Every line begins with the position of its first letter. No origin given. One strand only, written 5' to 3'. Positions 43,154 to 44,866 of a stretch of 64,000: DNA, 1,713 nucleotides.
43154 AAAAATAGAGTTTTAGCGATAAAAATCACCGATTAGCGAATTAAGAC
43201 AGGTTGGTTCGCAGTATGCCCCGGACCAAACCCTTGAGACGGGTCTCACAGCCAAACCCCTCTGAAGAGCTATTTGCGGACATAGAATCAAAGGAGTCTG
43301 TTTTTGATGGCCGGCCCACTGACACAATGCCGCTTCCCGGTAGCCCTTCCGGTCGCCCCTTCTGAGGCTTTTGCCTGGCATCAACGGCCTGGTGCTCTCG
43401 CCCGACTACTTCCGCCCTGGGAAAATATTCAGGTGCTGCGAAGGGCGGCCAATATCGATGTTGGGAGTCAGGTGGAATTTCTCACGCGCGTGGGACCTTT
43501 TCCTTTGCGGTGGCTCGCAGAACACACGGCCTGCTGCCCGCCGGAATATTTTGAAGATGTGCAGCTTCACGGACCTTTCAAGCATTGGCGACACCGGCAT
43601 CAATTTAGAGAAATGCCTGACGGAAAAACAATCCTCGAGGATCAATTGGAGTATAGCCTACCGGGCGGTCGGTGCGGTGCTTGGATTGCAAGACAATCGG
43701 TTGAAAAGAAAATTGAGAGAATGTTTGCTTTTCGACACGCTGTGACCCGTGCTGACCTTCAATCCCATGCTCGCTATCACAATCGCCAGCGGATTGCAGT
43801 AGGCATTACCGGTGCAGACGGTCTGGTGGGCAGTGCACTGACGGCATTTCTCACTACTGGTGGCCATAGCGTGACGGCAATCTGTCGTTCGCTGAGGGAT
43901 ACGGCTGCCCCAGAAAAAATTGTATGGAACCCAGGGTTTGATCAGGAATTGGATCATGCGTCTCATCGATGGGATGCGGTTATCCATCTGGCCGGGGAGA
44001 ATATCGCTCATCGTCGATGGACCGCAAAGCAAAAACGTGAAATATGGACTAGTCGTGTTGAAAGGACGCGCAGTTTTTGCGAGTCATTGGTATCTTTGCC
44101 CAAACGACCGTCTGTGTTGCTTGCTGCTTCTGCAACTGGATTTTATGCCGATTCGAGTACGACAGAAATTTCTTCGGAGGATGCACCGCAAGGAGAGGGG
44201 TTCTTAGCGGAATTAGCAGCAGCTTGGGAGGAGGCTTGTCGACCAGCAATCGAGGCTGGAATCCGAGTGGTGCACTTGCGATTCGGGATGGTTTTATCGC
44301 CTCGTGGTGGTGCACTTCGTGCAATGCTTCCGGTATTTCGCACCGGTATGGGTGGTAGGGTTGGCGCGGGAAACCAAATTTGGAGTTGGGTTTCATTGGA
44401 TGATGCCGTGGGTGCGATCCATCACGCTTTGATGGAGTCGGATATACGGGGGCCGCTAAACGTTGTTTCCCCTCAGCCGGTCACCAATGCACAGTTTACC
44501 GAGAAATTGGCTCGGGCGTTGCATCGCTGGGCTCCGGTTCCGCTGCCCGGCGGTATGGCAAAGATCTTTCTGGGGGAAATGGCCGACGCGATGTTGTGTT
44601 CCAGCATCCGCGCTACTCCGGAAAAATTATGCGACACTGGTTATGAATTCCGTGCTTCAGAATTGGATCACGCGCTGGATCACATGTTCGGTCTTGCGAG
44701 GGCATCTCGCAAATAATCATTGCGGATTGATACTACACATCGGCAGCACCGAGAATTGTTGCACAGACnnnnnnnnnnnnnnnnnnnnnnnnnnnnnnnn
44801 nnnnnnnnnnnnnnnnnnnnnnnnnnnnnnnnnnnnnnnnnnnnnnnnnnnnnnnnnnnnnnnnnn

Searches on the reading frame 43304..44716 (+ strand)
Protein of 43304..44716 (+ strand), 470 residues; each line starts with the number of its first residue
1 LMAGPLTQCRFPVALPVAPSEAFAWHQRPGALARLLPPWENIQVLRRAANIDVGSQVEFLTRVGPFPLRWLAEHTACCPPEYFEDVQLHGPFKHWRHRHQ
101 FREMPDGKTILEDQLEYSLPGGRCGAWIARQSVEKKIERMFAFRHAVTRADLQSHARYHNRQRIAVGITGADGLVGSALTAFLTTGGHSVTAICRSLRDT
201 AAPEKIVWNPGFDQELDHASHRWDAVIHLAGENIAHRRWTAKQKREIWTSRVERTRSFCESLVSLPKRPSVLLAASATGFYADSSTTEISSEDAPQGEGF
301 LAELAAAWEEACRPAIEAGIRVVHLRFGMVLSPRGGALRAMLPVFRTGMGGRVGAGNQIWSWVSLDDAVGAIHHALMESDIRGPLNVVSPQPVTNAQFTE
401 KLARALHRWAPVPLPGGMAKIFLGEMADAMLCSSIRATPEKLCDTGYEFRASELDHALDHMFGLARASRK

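Call 3: search_protein_families(library=pfam, proteins=[window:43304-44716:+])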
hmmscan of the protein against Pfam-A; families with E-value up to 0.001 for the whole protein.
window:43304-44716:+ (470 aa): 3 families
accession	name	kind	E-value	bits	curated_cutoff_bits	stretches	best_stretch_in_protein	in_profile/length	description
PF01370.27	Epimerase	-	5.2e-16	59.2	20.9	1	168-378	3-227/240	NAD dependent epimerase/dehydratase family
PF08338.16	DUF1731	-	2.7e-12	46.7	27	1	415-460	2-46/47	Domain of unknown function (DUF1731)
PF03364.25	Polyketide_cyc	-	3.4e-08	34.2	23.4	1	16-140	2-121/126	Polyketide cyclase / dehydrase and lipid transport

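Call 4: search_protein_families(library=ncbifam, proteins=[window:43304-44716:+])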
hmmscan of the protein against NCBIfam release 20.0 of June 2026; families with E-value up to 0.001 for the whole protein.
window:43304-44716:+ (470 aa): 5 families
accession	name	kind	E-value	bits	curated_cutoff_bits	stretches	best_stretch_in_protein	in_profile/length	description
TIGR01777.1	yfcH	hypoth_equivalog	1.6e-89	300.3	207.35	1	167-458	2-292/292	TIGR01777 family oxidoreductase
NF050030.1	thlkprotThyD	equivalog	1.3e-60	205.2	400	1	165-460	2-303/305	thylakoid membrane protein ThyD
NF058621.1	DiazavRedAvaA7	equivalog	1.4e-10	41.3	400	1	166-431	3-273/304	3-diazoavenalumate denitrifying reductase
NF009035.0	PRK12367.1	equivalog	5.9e-05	22.4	266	1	158-227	9-84/249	short chain dehydrogenase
TIGR03466.1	HpnA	hypoth_equivalog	0.00084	18.3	367.65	0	168-260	5-98/327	hopanoid-associated sugar epimerase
